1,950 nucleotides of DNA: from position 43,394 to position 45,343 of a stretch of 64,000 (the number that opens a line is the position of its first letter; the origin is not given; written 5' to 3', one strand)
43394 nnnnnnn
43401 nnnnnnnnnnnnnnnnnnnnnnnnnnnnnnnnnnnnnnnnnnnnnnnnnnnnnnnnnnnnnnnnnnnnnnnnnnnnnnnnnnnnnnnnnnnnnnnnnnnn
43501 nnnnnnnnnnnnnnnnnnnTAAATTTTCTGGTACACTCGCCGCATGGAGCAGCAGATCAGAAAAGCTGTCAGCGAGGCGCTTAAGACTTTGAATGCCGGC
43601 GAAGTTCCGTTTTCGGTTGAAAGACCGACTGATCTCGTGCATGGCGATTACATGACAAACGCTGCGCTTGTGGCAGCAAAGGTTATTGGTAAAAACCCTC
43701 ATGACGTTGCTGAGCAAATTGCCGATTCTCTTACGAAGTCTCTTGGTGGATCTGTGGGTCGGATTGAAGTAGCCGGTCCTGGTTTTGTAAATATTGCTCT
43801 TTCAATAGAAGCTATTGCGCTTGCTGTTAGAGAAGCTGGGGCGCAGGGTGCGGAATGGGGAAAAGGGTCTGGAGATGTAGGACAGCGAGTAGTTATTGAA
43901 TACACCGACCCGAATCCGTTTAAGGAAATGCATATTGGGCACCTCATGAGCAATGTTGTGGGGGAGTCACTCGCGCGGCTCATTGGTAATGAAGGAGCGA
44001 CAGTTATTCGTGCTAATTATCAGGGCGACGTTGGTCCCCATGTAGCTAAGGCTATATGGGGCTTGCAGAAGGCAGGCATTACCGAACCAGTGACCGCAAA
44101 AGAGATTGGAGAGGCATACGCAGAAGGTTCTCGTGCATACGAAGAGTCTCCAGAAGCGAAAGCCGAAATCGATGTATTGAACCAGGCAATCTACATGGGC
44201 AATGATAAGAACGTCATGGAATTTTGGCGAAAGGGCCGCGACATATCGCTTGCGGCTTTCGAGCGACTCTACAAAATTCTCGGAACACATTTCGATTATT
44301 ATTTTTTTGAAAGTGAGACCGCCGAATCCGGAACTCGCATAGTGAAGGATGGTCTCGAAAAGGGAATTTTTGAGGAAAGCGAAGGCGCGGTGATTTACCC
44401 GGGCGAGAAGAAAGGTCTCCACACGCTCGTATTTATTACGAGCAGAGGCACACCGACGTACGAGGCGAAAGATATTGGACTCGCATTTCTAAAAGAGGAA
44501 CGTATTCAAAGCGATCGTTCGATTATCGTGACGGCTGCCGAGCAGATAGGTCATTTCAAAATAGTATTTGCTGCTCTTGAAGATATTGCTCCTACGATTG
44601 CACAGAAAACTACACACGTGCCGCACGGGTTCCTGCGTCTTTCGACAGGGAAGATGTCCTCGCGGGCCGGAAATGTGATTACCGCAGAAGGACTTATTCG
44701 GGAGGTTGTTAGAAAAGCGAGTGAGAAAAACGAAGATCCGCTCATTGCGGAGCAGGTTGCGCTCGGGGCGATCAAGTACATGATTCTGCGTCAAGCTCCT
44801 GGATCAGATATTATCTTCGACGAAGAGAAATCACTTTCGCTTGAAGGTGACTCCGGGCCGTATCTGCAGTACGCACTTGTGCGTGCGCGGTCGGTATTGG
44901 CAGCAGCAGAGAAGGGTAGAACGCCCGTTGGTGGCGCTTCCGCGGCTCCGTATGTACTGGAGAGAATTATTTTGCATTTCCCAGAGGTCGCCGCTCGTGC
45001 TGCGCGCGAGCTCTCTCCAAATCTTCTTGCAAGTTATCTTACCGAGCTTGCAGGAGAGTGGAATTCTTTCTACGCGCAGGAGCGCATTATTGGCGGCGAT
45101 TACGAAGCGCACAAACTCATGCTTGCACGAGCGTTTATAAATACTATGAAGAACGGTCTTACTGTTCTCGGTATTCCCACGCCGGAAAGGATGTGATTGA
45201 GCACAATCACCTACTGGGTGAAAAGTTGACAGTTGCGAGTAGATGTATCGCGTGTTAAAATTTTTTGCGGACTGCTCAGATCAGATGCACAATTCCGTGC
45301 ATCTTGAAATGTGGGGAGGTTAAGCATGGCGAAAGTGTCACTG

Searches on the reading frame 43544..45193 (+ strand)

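Call 93: search_protein_families(library=pfam, proteins=[window:43544-45193:+], max_evalue=0.00001)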
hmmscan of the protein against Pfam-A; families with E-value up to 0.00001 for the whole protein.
window:43544-45193:+ (550 aa): 3 families
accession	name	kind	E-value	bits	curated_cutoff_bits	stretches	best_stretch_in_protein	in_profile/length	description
PF00750.26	tRNA-synt_1d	-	4.8e-33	115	23.3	1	113-426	19-348/349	tRNA synthetases class I (R), catalytic domain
PF05746.21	DALR_1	-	6.9e-21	74.9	22.3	1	441-550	1-117/117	DALR anticodon binding domain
PF03485.21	Arg_tRNA_synt_N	-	6.8e-20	71.9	21.5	1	4-86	2-85/85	Arginyl tRNA synthetase N terminal domain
